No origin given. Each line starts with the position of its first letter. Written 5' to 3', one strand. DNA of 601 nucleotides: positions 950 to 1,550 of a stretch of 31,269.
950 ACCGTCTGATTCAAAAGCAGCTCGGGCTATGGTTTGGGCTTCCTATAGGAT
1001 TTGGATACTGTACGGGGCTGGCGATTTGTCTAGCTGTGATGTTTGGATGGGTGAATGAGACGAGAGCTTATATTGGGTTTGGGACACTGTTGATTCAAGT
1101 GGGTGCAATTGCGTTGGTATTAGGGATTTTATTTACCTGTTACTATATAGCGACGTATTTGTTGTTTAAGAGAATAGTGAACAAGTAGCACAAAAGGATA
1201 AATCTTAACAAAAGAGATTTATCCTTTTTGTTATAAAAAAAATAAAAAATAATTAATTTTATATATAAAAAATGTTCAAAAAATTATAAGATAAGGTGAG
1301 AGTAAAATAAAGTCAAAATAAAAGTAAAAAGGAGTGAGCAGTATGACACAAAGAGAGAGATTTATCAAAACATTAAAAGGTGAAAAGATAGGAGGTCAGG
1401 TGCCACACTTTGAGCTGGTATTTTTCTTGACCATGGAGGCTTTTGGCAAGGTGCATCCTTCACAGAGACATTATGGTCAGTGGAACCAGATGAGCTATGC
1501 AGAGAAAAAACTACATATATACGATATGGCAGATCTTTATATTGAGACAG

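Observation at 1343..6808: Uncharacterised four-gene glycyl-radical-enzyme operon: URO-D-fold protein - Cys-type sulfatase - PFL2-class activase - divergent 730-aa GRE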

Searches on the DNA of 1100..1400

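Call 64: search_rna_families(source=window, start=1100, end=1400, threshold=evalue, max_evalue=1)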
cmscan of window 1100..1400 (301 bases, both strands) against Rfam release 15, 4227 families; matches with E-value up to 1: 2.
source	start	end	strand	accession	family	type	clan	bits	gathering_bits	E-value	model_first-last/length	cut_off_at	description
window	1190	1228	-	RF02592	Spy392987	Gene; antisense;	-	30.7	47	0.00065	1-63/63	no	S. pyogenes antisense RNA 392987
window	1187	1229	-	RF04343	Plastid-psbA-2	Cis-reg;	CL00153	17.6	55.8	0.85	1-60/60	no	Plastid-psbA-2 3UTR RNA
